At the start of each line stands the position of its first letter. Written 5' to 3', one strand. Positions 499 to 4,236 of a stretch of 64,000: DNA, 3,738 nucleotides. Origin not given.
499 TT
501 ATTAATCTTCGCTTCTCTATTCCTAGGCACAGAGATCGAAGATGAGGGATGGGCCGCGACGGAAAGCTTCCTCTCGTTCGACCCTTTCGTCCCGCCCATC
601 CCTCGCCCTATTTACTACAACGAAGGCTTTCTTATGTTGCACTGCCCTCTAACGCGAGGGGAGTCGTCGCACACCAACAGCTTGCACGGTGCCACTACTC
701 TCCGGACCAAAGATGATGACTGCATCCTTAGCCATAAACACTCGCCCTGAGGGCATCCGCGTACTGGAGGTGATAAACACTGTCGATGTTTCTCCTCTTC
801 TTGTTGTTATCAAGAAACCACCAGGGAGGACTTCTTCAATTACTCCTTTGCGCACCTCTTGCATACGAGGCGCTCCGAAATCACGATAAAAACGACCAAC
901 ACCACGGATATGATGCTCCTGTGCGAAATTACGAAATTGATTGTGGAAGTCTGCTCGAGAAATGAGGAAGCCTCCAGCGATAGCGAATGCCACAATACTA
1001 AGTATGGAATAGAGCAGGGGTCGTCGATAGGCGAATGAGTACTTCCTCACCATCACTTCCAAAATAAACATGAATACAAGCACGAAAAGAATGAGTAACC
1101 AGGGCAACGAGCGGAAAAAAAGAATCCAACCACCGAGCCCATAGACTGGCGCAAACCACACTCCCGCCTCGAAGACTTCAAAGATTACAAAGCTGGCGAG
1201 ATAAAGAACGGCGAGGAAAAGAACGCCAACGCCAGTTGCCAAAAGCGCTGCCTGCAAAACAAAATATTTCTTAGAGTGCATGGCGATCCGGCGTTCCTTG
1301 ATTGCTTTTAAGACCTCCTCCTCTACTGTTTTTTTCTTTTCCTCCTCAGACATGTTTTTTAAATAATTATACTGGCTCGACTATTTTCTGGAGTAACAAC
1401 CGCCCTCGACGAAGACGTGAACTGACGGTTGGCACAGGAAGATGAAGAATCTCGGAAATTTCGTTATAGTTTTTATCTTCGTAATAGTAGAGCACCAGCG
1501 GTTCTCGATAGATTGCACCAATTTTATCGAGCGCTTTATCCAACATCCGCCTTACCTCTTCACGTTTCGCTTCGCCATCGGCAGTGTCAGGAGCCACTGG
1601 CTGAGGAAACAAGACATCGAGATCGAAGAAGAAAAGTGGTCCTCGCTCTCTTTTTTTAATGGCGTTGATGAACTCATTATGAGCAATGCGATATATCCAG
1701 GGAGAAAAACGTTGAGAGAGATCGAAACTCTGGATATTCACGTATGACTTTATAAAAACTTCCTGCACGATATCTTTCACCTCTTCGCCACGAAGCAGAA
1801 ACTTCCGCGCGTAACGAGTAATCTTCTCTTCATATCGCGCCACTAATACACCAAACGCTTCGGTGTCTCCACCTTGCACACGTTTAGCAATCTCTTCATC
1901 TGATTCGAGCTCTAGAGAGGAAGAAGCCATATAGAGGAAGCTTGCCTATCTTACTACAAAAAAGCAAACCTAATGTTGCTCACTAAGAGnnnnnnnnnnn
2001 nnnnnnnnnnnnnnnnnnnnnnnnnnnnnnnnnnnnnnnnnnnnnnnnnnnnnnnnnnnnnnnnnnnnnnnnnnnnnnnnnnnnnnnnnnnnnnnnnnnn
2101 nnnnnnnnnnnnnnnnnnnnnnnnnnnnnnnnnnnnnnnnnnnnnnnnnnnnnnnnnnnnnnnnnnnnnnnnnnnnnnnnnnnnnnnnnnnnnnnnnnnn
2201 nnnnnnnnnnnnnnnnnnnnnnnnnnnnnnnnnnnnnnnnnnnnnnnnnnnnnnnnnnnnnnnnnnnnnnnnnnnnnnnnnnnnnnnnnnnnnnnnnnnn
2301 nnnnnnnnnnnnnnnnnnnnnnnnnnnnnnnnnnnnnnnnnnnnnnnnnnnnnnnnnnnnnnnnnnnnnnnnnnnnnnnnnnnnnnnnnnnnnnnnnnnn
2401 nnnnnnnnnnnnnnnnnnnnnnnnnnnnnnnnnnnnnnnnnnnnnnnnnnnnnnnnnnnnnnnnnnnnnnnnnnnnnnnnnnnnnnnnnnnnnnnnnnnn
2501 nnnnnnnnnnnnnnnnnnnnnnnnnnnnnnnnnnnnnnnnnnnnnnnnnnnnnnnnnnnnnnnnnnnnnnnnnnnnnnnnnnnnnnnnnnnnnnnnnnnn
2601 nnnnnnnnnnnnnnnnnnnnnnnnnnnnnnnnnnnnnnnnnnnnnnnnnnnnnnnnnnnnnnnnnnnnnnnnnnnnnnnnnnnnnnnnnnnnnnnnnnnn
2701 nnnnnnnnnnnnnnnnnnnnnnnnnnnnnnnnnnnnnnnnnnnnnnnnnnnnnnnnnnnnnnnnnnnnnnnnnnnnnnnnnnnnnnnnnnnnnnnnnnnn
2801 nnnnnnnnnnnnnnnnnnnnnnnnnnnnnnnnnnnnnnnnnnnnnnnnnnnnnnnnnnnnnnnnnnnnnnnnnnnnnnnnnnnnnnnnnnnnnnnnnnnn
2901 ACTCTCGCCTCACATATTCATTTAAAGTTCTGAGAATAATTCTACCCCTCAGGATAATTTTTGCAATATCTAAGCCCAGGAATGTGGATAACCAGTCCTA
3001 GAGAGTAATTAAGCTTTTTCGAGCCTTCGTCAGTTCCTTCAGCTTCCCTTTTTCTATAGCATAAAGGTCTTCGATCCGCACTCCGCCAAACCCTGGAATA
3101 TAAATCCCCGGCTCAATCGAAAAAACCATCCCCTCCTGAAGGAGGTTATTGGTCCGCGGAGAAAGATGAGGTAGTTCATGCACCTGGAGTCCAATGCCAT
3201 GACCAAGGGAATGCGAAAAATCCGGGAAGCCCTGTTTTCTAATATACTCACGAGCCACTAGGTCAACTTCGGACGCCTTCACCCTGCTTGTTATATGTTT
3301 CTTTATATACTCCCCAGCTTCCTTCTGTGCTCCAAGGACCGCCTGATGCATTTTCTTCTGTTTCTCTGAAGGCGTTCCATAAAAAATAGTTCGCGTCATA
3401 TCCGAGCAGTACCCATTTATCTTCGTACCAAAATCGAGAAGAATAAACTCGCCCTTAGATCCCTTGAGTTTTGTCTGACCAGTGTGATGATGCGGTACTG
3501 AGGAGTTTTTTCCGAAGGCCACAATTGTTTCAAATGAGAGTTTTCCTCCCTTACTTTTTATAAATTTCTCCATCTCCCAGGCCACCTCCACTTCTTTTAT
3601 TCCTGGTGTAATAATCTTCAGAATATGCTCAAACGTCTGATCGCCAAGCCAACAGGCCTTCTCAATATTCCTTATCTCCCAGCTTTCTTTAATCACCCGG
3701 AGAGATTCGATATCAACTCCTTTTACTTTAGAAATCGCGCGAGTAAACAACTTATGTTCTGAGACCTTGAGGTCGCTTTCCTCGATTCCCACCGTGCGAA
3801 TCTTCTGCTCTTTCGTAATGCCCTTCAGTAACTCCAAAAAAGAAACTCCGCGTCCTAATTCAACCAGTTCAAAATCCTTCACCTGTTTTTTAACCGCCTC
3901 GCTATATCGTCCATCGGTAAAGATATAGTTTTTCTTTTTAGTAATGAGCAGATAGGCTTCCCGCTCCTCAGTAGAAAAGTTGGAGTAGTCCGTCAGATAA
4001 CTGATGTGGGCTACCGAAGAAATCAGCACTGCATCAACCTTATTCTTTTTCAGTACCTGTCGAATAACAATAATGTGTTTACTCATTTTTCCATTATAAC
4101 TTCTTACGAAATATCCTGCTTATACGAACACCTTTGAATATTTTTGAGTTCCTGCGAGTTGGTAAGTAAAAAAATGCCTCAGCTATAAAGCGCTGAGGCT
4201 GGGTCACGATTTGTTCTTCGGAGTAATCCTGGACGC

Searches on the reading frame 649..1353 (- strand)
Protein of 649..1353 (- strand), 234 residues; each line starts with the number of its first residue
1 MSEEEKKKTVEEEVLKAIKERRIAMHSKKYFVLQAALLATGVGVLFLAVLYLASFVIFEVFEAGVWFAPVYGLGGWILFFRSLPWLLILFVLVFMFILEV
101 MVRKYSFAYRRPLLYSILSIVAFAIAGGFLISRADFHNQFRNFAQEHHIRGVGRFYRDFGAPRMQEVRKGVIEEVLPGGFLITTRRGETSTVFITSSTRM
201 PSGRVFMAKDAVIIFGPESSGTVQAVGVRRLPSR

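Call 22: search_protein_families(library=pfam, proteins=[window:649-1353:-])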
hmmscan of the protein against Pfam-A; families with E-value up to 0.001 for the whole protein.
window:649-1353:- (234 aa): 0 families

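Call 57: find_encoding_contigs(protein=window:649-1353:-, flank=10000, max_places=4)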
Protein window:649-1353:- (234 aa): 4 contigs read that carry it; 3 places shown.
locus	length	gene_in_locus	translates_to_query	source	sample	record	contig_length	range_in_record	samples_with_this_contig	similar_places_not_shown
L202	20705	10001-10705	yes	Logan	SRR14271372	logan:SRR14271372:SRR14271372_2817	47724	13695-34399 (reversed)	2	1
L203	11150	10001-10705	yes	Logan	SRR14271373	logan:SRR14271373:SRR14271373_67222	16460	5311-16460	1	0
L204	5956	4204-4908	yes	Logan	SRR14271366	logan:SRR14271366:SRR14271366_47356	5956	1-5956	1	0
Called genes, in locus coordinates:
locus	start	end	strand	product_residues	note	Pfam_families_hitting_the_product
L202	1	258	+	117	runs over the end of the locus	-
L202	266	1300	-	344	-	PF00696:AA_kinase, PF01472:PUA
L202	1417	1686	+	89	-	-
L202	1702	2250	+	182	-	PF01928:CYTH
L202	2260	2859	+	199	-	PF01928:CYTH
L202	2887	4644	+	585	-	-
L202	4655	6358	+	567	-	-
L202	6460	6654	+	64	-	-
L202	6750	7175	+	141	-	-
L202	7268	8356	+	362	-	PF01321:Creatinase_N, PF00557:Peptidase_M24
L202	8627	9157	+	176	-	-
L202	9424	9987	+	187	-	PF04542:Sigma70_r2, PF08281:Sigma70_r4_2, PF04545:Sigma70_r4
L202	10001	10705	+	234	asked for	-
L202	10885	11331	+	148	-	-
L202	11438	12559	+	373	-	PF01180:DHO_dh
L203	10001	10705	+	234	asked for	-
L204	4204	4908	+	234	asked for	-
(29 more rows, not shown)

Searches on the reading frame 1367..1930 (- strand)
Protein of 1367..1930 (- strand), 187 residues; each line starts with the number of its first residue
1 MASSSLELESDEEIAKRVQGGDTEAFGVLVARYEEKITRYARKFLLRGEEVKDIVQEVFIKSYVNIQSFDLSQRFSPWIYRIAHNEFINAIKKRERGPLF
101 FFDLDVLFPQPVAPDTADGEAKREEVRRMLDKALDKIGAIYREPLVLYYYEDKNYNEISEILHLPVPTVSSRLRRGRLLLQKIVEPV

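Call 22: search_protein_families(library=pfam, proteins=[window:1367-1930:-])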
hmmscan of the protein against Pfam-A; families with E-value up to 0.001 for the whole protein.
window:1367-1930:- (187 aa): 3 families
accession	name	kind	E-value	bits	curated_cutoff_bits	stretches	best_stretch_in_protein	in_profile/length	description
PF04542.20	Sigma70_r2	-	1.1e-16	60.8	24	1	29-96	1-70/71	Sigma-70 region 2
PF08281.18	Sigma70_r4_2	-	5e-12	45.7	25.7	1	128-179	2-53/54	Sigma-70, region 4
PF04545.22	Sigma70_r4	-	1.6e-09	37.6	24.1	1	134-181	2-49/50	Sigma-70, region 4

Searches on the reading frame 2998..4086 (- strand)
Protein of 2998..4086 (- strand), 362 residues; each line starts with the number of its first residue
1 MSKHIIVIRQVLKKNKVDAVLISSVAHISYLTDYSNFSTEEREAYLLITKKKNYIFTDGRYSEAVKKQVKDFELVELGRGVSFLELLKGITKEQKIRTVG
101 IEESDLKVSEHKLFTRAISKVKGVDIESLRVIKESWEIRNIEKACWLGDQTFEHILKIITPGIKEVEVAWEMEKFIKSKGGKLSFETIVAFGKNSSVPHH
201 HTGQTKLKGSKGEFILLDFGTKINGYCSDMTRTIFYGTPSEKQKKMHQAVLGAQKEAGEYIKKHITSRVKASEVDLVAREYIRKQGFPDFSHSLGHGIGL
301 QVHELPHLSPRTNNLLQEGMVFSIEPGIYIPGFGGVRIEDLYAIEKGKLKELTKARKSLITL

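Call 22: search_protein_families(library=pfam, proteins=[window:2998-4086:-])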
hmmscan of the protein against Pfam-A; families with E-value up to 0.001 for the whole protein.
window:2998-4086:- (362 aa): 2 families
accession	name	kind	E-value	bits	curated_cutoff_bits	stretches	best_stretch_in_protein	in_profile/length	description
PF00557.29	Peptidase_M24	-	1.2e-62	211.8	23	1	140-345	2-207/208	Metallopeptidase family M24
PF01321.24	Creatinase_N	-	1.2e-18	68.4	22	1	8-128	5-120/128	Creatinase/Prolidase N-terminal domain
